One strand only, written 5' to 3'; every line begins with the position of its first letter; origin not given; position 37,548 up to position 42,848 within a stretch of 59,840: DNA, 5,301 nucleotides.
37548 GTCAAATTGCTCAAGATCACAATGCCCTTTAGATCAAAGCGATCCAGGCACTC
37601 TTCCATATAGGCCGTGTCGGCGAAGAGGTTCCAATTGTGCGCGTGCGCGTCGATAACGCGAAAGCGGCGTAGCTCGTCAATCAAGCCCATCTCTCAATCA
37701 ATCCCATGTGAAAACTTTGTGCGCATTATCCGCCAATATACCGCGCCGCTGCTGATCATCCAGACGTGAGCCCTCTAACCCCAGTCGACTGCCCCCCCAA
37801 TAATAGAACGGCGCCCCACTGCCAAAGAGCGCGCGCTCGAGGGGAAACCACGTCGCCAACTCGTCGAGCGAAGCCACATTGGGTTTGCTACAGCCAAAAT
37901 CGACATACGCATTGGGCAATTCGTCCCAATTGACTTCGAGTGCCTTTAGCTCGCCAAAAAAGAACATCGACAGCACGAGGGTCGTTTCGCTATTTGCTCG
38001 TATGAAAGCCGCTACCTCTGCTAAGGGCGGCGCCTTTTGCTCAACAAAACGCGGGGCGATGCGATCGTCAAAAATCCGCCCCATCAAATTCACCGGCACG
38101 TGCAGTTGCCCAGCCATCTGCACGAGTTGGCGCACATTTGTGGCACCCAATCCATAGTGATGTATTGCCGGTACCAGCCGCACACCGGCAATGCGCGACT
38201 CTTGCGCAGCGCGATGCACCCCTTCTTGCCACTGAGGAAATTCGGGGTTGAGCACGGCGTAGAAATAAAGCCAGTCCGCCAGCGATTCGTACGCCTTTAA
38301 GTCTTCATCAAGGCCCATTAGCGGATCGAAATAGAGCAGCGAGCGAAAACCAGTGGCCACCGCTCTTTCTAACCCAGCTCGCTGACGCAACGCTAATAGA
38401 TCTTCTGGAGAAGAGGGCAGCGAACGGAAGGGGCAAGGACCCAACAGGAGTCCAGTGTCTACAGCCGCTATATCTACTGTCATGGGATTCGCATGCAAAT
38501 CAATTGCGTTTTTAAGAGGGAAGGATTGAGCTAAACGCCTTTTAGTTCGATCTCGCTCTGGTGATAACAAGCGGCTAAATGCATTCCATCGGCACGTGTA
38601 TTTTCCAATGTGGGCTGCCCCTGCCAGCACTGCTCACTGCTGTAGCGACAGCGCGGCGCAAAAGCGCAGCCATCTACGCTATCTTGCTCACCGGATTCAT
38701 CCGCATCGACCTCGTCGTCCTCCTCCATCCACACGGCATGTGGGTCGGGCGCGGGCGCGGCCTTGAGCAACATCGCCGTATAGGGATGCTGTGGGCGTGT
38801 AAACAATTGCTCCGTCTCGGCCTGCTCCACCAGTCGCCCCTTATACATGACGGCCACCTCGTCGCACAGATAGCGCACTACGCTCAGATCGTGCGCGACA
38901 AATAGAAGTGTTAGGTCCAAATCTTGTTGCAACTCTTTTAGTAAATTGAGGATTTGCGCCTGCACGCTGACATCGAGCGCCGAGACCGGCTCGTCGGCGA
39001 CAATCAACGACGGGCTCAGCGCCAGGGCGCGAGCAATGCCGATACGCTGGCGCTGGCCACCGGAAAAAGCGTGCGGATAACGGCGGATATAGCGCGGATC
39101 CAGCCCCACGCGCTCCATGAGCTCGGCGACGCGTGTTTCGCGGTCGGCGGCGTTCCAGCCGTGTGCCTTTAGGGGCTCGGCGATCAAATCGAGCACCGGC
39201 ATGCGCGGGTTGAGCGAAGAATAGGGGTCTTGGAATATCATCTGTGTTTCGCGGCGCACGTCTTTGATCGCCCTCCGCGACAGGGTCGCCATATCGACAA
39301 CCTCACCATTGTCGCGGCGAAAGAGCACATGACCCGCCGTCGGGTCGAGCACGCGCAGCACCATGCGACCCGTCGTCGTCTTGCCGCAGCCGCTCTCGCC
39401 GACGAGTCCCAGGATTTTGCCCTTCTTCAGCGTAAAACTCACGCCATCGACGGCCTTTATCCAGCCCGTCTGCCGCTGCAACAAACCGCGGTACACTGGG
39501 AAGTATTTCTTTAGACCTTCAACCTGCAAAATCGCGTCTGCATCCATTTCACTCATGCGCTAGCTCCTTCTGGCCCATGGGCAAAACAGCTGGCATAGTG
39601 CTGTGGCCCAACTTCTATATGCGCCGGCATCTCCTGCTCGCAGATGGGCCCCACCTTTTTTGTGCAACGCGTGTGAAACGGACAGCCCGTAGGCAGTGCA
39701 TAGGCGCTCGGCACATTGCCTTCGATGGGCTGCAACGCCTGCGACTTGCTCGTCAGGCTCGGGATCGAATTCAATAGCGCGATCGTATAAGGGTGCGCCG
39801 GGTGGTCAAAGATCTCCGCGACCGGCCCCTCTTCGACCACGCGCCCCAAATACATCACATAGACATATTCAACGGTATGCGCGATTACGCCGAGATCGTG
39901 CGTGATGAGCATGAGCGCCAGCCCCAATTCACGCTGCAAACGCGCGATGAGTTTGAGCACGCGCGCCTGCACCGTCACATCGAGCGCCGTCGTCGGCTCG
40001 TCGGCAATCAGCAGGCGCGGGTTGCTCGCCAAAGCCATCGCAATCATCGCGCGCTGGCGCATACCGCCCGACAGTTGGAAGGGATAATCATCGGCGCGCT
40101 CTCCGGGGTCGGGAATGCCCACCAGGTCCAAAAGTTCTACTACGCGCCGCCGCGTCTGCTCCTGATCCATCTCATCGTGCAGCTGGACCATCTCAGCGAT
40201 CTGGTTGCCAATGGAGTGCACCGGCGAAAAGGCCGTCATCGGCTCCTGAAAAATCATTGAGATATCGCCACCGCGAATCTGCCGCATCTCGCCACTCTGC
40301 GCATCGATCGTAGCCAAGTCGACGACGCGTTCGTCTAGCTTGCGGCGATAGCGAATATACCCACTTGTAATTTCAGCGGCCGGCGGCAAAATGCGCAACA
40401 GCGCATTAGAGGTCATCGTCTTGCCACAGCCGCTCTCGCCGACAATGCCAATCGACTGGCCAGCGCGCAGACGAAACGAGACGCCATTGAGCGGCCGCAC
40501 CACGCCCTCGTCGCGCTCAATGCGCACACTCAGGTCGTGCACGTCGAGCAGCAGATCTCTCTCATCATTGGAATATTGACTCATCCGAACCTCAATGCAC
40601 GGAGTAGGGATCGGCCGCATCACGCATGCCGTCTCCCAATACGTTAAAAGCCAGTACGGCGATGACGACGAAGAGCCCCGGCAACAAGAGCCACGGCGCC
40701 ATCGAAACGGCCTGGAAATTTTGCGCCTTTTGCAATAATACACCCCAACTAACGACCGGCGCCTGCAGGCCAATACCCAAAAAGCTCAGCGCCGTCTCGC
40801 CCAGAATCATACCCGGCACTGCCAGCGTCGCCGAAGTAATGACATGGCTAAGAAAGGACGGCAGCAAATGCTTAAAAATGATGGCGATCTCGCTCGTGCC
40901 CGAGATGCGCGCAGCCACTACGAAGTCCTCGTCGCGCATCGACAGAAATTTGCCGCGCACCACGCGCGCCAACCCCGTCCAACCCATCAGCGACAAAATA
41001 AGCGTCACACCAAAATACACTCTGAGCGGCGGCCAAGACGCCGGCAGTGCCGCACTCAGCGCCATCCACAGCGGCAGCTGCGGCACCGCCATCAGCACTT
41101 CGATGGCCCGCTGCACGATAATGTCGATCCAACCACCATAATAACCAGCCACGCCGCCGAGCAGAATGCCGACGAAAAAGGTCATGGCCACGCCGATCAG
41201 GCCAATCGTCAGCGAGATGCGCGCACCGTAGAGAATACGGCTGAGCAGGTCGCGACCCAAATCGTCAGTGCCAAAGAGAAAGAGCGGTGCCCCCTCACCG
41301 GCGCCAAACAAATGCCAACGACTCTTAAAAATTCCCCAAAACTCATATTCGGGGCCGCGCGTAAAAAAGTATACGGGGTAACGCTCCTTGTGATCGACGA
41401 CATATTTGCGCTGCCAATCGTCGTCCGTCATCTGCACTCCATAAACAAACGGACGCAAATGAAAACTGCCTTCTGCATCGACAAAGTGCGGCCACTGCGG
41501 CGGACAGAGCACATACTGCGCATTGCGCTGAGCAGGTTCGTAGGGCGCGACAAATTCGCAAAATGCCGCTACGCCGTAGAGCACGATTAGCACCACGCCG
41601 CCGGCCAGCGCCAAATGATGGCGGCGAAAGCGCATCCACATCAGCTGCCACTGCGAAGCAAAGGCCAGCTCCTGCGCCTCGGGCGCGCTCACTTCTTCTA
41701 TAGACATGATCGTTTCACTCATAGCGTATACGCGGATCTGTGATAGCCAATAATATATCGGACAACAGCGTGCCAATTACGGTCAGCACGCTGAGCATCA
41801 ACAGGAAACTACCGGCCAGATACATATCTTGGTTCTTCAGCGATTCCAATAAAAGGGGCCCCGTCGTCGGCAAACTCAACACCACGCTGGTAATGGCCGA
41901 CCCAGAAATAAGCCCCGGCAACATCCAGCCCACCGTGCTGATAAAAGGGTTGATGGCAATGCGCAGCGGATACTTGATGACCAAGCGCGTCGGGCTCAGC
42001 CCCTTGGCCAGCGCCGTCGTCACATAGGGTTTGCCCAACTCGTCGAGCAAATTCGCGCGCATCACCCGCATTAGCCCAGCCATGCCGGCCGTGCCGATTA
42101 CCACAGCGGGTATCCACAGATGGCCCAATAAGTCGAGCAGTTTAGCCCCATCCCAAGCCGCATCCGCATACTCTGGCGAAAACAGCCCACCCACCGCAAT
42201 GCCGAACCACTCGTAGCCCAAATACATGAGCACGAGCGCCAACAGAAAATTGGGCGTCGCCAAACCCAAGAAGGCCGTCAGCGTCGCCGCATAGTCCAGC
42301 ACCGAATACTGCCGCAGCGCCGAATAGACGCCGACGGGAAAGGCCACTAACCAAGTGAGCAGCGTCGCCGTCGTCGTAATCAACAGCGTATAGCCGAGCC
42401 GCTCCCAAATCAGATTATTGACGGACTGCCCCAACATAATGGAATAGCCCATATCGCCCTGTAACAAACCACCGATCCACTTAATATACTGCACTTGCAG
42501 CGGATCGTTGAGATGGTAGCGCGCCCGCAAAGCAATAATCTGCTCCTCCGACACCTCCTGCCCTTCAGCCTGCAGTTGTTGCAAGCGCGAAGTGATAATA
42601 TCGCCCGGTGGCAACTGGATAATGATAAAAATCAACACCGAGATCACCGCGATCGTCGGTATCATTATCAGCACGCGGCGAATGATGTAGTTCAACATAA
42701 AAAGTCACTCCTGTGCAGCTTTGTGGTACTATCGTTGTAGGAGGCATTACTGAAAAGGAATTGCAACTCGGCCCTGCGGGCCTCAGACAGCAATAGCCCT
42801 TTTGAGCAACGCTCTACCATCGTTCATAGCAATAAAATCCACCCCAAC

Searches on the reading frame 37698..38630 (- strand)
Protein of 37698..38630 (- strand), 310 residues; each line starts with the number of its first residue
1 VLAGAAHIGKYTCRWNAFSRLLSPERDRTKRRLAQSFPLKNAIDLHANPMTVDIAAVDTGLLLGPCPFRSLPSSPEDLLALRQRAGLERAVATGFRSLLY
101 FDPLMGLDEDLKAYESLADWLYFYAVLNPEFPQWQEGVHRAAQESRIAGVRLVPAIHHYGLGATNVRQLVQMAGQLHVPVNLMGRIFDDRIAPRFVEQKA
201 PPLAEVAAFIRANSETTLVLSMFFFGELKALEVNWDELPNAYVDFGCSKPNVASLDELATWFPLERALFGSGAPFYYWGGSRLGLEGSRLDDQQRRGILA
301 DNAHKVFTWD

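Call 9: search_protein_families(library=pfam, proteins=[window:37698-38630:-], max_evalue=0.001)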
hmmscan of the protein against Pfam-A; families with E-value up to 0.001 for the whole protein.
window:37698-38630:- (310 aa): 1 family
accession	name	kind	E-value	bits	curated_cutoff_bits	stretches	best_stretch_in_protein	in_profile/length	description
PF04909.20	Amidohydro_2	-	1e-09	39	26.4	1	68-307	33-287/289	Amidohydrolase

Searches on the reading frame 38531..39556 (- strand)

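Call 9: search_protein_families(library=pfam, proteins=[window:38531-39556:-], max_evalue=0.001)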
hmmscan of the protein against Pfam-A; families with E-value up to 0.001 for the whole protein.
window:38531-39556:- (341 aa): 4 families
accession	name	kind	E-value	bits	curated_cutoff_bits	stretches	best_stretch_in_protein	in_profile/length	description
PF00005.33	ABC_tran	-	4.2e-30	105.6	25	1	37-191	2-136/137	ABC transporter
PF08352.17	oligo_HPY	-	1.1e-16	61.3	27.1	1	243-310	1-65/65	Oligopeptide/dipeptide transporter, C-terminal region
PF13401.12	AAA_22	-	0.00013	22.7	27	1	47-132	6-82/130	AAA domain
PF13304.12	AAA_21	-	0.00058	20.4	27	0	160-227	234-303/304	AAA domain, putative AbiEii toxin, Type IV TA system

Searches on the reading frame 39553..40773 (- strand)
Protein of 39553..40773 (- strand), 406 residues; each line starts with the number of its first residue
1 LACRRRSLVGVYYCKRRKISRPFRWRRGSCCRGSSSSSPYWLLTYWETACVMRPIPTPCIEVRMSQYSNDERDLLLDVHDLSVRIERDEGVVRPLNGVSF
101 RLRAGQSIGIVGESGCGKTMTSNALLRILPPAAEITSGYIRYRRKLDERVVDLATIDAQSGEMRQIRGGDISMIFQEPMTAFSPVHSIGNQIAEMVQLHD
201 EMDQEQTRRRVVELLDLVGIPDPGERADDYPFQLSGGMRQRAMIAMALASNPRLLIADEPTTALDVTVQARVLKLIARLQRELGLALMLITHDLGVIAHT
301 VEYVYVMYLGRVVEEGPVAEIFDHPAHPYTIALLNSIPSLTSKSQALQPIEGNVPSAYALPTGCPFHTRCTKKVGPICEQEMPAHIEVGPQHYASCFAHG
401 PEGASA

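Call 9: search_protein_families(library=pfam, proteins=[window:39553-40773:-], max_evalue=0.001)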
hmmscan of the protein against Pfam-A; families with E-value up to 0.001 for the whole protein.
window:39553-40773:- (406 aa): 5 families
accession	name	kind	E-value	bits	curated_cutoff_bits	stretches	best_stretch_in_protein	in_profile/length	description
PF00005.33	ABC_tran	-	2.6e-26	93.3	25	1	95-262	1-137/137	ABC transporter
PF08352.17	oligo_HPY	-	5.2e-21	75.3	27.1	1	313-374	1-62/65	Oligopeptide/dipeptide transporter, C-terminal region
PF13304.12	AAA_21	-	3.6e-06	27.7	27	1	223-297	227-303/304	AAA domain, putative AbiEii toxin, Type IV TA system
PF13401.12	AAA_22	-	0.0004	21.1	27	0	106-217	6-60/130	AAA domain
PF02463.25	SMC_N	-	0.00097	19.1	40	0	108-301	27-206/220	RecF/RecN/SMC N terminal domain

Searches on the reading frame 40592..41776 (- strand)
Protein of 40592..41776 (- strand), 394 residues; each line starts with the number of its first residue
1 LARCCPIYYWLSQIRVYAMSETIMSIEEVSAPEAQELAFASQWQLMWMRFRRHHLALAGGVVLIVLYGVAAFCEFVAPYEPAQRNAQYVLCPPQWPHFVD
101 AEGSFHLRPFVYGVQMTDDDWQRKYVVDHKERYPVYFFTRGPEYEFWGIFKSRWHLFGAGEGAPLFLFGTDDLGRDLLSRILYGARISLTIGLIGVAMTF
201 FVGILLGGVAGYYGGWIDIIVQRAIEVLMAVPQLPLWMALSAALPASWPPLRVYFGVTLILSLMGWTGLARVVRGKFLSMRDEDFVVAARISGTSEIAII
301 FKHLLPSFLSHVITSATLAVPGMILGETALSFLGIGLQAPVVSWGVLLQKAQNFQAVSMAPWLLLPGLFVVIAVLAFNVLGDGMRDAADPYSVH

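Call 10: search_protein_families(library=pfam, proteins=[window:40592-41776:-], max_evalue=0.001)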
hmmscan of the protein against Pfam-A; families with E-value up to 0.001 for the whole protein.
window:40592-41776:- (394 aa): 2 families
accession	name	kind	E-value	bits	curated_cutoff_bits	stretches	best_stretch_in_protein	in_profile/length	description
PF00528.27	BPD_transp_1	-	1e-27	97.5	26.4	1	203-390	1-180/184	Binding-protein-dependent transport system inner membrane component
PF12911.12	OppC_N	-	4.2e-16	59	23.9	1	41-93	1-53/53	N-terminal TM domain of oligopeptide transport permease C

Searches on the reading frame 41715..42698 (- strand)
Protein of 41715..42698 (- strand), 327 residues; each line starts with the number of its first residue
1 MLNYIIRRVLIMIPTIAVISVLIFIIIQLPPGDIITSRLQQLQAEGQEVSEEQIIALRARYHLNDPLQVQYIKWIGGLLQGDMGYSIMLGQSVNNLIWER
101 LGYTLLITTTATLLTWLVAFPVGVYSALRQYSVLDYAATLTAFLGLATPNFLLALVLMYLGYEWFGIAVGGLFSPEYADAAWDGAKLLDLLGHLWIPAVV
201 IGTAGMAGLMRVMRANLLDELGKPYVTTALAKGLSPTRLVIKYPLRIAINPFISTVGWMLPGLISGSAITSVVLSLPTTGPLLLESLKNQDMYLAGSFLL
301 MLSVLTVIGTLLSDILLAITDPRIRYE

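Call 10: search_protein_families(library=pfam, proteins=[window:41715-42698:-], max_evalue=0.001)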
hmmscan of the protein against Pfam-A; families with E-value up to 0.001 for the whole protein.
window:41715-42698:- (327 aa): 2 families
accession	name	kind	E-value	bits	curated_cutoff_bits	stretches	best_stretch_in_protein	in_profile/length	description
PF00528.27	BPD_transp_1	-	9.6e-28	97.6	26.4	1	120-325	2-183/184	Binding-protein-dependent transport system inner membrane component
PF19300.4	BPD_transp_1_N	-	1.1e-07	32.5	23.8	1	1-83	1-77/114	Binding-prot-dependent transport system membrane comp, N-term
